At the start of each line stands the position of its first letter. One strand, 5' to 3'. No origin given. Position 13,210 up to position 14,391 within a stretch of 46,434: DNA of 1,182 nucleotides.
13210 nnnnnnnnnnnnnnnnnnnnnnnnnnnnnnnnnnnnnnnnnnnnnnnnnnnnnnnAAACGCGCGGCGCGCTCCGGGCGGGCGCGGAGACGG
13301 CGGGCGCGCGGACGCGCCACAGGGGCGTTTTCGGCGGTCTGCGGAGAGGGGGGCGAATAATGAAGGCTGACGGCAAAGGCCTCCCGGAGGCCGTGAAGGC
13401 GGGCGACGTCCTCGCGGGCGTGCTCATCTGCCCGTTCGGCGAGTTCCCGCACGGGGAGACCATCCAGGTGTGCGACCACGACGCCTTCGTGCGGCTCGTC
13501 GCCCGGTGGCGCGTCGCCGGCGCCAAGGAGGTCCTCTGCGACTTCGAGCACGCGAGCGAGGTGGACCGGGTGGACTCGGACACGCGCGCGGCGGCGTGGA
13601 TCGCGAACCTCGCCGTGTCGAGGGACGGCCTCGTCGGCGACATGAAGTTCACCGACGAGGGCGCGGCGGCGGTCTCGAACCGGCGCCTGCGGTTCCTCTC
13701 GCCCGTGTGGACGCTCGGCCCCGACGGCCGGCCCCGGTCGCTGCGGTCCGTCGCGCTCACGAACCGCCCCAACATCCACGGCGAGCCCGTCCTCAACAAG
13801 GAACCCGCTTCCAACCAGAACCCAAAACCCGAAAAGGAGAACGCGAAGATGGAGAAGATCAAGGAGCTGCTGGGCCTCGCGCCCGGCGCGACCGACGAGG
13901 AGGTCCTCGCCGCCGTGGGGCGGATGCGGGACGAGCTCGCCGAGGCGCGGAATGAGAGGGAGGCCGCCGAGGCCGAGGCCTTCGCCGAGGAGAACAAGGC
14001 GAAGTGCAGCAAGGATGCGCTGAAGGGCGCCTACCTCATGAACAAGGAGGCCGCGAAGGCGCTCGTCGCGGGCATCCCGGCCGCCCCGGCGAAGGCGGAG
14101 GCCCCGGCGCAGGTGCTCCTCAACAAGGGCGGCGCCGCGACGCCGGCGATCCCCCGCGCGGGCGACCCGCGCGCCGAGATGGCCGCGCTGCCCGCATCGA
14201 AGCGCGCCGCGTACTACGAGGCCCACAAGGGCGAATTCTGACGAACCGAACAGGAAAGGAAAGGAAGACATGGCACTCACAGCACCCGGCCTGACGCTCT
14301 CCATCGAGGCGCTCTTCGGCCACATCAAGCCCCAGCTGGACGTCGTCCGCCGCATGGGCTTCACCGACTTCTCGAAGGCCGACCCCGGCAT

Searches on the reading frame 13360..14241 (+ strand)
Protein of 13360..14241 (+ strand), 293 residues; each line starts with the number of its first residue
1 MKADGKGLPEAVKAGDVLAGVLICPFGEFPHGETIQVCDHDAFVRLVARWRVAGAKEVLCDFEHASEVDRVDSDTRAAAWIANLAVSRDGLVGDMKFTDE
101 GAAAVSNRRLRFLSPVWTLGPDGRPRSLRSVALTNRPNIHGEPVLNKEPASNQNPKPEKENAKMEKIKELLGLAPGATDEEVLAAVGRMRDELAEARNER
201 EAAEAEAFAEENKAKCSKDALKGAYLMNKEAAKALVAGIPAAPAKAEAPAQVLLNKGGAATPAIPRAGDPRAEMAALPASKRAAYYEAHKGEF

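Call 12: search_protein_families(library=pfam, proteins=[window:13360-14241:+], max_evalue=0.01)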
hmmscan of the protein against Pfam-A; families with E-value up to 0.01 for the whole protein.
window:13360-14241:+ (293 aa): 1 family
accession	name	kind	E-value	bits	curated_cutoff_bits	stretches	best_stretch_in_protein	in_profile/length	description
PF10123.14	Mu-like_Pro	-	1.1e-30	107.7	25.2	1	37-222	23-210/330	Mu-like prophage I protein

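Call 42: find_encoding_contigs(protein=window:13360-14241:+, flank=10000, max_places=10)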
Protein window:13360-14241:+ (293 aa): 5 contigs read that carry it; 5 places shown.
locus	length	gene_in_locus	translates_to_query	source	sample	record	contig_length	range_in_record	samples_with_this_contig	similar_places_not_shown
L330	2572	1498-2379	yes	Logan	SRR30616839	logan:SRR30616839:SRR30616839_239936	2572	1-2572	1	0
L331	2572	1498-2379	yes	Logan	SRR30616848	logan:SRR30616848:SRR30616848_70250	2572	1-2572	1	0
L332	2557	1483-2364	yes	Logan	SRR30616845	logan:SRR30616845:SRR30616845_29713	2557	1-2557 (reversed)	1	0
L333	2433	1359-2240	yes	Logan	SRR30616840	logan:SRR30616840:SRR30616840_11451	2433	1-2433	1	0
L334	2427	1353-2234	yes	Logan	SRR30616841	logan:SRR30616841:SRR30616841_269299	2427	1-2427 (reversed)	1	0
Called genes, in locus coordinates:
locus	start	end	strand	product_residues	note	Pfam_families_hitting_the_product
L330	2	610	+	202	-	?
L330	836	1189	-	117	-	-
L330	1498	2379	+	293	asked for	PF10123:Mu-like_Pro_N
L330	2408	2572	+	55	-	?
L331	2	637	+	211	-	?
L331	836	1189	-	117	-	-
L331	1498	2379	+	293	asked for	PF10123:Mu-like_Pro_N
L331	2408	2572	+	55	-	?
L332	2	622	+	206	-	?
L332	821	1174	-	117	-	-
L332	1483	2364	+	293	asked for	PF10123:Mu-like_Pro_N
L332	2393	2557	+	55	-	?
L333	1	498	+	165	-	?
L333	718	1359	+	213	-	-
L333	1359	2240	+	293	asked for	PF10123:Mu-like_Pro_N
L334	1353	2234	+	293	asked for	PF10123:Mu-like_Pro_N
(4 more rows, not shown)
